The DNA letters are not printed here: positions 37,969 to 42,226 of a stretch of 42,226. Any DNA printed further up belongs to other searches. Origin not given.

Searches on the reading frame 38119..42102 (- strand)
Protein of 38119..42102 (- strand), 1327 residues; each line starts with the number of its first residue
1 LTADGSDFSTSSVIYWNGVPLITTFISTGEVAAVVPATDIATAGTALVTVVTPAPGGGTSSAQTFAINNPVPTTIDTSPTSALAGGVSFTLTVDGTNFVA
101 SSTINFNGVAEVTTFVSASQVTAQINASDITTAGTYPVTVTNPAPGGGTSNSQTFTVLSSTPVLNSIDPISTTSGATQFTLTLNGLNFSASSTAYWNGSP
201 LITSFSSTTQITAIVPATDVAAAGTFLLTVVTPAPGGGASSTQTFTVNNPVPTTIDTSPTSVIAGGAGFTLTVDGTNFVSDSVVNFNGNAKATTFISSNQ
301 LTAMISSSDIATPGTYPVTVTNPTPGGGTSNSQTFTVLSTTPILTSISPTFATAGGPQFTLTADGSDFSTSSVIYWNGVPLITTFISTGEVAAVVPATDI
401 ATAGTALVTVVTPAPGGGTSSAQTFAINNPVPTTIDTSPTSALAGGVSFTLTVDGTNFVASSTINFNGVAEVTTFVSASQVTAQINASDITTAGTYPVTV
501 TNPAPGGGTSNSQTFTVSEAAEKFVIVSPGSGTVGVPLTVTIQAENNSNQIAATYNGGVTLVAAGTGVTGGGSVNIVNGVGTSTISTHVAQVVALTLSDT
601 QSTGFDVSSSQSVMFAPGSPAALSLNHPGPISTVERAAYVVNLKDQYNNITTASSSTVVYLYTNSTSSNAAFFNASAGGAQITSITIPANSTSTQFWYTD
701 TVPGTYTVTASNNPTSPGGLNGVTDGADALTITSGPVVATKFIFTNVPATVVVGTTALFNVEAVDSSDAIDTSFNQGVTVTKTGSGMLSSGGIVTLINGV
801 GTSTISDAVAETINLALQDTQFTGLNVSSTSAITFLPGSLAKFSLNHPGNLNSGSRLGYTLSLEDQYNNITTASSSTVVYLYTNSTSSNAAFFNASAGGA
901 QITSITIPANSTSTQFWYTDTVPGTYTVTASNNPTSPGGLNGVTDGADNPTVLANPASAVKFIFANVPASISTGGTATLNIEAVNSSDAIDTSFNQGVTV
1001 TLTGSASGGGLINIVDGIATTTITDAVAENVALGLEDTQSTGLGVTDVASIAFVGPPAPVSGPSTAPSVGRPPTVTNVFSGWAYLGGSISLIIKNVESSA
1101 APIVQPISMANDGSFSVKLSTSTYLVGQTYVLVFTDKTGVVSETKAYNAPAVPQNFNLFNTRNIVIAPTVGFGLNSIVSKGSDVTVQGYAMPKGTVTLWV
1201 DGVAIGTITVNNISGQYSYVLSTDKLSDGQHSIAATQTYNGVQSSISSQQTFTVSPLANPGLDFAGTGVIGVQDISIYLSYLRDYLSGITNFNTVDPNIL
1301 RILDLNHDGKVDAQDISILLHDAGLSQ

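Call 27: search_protein_families(library=pfam, proteins=[window:38119-42102:-], max_evalue=0.001)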
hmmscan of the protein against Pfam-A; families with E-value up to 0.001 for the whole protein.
window:38119-42102:- (1327 aa): 2 families
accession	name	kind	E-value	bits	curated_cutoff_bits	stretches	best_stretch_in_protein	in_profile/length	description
PF20144.5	TIG_SUH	-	1.1e-07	32.4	24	0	170-220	7-57/94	TIG domain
PF24328.1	DUF7498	-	5.3e-05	24.2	27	0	96-149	31-84/97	Domain of unknown function (DUF7498)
